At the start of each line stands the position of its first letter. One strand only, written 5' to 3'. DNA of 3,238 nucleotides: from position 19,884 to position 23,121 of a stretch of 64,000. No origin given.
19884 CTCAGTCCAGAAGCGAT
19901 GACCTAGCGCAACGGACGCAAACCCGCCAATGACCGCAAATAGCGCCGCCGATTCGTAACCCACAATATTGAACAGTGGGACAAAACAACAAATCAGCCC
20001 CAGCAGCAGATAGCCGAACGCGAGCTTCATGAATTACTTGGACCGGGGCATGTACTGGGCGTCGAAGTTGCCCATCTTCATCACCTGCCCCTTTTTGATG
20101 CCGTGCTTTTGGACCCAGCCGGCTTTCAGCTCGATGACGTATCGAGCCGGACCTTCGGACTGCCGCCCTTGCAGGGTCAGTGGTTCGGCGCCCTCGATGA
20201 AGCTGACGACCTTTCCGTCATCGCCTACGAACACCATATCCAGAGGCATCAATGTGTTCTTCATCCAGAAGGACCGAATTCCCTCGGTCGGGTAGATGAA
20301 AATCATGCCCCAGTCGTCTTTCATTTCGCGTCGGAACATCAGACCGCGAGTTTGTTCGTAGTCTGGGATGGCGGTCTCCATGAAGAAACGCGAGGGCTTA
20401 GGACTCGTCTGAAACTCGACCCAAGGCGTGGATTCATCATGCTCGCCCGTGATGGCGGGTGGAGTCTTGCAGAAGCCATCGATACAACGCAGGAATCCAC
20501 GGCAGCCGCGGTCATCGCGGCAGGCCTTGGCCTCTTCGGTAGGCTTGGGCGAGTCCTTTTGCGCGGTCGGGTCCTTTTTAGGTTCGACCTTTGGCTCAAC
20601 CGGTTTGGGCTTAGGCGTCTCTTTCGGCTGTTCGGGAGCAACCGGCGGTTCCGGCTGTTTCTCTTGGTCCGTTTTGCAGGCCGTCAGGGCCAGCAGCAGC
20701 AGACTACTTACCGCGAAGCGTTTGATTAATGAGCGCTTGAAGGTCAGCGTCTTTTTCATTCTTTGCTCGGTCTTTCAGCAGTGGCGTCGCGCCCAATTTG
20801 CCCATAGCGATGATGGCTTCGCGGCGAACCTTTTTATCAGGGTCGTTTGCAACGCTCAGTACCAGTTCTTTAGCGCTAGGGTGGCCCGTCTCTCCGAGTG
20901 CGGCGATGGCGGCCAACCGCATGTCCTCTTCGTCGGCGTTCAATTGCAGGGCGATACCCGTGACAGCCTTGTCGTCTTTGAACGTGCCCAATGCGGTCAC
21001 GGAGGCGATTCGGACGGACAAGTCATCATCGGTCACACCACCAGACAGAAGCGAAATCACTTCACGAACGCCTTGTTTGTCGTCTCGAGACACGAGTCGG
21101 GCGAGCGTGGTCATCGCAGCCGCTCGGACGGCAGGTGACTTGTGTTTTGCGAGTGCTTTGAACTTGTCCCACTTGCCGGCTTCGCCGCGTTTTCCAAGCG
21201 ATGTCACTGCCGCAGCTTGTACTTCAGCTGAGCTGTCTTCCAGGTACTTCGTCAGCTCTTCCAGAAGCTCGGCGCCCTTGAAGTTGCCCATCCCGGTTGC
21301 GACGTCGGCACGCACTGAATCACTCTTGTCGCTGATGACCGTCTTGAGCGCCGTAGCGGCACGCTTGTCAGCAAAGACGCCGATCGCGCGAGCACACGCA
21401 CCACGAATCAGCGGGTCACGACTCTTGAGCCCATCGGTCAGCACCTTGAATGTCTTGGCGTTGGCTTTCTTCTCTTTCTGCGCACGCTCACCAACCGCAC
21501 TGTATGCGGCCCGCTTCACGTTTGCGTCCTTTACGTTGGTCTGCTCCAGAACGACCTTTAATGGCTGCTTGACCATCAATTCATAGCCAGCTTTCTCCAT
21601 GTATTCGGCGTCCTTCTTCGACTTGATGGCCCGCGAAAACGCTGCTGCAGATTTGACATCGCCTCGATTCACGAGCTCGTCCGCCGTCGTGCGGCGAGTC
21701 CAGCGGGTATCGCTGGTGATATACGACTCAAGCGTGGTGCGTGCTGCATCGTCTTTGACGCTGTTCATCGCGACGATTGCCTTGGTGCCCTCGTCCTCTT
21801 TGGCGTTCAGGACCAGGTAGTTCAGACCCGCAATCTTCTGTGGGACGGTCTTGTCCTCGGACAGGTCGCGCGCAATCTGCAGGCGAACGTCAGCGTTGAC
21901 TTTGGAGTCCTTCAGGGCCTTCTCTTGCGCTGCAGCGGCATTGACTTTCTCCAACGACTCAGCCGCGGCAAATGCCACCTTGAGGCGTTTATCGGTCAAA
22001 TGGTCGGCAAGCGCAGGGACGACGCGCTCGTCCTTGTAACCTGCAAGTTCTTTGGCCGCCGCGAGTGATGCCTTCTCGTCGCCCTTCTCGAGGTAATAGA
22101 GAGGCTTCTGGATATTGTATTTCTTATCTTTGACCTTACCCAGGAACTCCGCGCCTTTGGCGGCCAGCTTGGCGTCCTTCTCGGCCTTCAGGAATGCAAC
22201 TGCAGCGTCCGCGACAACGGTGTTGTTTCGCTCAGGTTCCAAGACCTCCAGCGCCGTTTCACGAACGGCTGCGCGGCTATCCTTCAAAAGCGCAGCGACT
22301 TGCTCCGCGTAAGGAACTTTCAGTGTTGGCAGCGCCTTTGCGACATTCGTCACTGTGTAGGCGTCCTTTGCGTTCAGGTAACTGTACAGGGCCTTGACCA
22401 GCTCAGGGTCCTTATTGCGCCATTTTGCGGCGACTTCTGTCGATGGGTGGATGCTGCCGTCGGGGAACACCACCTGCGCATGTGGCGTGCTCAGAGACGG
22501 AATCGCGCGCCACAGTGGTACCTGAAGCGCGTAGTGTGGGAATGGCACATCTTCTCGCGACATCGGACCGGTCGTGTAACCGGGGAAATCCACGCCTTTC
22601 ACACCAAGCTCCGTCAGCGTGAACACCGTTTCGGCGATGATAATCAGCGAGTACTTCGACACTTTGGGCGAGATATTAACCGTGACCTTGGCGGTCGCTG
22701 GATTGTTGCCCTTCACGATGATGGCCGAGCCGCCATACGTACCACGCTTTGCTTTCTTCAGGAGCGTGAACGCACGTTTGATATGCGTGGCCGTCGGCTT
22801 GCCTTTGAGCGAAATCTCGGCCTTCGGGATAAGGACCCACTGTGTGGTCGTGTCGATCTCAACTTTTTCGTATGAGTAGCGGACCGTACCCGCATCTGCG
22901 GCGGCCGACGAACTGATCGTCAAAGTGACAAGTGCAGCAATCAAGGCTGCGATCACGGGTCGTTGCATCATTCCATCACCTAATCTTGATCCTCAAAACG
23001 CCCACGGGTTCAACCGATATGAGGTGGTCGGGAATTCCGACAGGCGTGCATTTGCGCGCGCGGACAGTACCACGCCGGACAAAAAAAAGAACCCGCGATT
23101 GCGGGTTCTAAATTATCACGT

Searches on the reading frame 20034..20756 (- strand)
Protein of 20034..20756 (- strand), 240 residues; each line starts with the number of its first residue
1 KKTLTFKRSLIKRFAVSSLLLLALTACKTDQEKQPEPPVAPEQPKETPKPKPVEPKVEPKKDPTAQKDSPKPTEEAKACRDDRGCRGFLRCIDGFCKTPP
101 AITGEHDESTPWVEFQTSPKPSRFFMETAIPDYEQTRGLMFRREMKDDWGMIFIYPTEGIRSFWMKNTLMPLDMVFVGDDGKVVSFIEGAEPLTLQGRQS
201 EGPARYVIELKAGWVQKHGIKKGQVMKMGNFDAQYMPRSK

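Call 71: search_protein_families(library=pfam, proteins=[window:20034-20756:-], max_evalue=0.0001)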
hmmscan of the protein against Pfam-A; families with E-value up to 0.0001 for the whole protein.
window:20034-20756:- (240 aa): 1 family
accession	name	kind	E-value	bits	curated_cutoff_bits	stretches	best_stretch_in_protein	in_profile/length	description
PF02643.20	DUF192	-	2e-29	102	27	1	126-227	3-95/96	Uncharacterized ACR, COG1430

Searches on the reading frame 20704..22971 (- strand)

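Call 13: search_protein_families(library=pfam, proteins=[window:20704-22971:-], max_evalue=0.001)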
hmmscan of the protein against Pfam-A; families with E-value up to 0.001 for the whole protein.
window:20704-22971:- (755 aa): 6 families
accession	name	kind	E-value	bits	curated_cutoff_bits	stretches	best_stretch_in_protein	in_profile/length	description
PF13646.12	HEAT_2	-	2.8e-49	165.8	27.7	5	676-752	7-87/88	HEAT repeats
PF02985.28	HEAT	-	7.6e-23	78.9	23.5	0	569-593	1-25/31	HEAT repeat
PF13513.12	HEAT_EZ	-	2.5e-16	60.2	27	1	613-663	1-54/55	HEAT-like repeat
PF03130.22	HEAT_PBS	-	2.4e-09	37.2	20.9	0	522-547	1-26/27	PBS lyase HEAT-like repeat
PF12717.13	Cnd1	-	5.8e-07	30.1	26.4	0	608-667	30-88/162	non-SMC mitotic condensation complex subunit 1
PF10363.15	RTP1_C1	-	9.1e-06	26.2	25.9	0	608-664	8-67/112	Required for nuclear transport of RNA pol II C-terminus 1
